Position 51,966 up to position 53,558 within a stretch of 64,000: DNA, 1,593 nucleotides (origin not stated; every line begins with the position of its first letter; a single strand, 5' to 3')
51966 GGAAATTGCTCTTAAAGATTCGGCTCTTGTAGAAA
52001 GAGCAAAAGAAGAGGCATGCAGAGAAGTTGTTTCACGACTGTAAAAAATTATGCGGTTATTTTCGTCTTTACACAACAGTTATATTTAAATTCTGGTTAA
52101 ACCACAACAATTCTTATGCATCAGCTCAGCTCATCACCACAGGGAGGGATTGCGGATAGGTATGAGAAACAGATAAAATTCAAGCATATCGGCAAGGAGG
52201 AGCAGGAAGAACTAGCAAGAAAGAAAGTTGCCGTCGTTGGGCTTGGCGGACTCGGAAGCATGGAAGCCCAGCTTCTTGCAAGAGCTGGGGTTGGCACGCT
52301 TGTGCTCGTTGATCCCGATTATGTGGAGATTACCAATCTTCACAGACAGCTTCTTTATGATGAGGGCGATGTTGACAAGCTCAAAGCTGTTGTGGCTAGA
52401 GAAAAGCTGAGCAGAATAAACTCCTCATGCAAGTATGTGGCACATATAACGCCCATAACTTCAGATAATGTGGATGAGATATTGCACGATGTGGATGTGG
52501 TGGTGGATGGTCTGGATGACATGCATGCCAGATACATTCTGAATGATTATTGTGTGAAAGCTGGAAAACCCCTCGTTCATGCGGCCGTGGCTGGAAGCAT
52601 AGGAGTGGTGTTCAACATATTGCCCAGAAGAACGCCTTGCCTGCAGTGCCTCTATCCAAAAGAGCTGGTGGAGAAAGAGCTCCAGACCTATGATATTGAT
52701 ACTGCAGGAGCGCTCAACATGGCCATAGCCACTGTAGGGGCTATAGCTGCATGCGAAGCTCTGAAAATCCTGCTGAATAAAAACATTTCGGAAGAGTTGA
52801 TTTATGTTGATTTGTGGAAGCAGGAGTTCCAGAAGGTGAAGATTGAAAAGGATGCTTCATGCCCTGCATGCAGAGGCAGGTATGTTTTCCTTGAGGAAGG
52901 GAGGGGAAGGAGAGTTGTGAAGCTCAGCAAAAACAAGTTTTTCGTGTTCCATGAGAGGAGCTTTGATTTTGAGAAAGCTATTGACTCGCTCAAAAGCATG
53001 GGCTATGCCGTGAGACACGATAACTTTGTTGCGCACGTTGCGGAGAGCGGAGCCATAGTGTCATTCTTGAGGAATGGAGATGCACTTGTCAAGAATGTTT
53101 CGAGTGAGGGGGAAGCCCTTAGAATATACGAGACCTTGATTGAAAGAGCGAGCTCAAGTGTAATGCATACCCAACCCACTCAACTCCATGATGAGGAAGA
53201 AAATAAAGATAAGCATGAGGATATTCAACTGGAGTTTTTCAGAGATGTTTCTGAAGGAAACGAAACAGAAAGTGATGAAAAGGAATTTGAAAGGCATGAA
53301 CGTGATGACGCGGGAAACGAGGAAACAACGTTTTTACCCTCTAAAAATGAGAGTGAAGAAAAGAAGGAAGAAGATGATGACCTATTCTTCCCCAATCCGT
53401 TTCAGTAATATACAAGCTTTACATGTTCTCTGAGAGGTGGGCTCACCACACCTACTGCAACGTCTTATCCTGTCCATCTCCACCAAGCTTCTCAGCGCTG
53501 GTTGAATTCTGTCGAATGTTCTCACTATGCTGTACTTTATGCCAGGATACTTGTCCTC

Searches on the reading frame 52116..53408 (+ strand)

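Call 43: search_protein_families(library=pfam, proteins=[window:52116-53408:+], max_evalue=0.00001)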
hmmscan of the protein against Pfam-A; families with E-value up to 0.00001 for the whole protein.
window:52116-53408:+ (430 aa): 1 family
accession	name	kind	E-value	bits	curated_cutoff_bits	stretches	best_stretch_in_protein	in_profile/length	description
PF00899.27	ThiF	-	2.8e-69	233.3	28.1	1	16-251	1-238/238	ThiF family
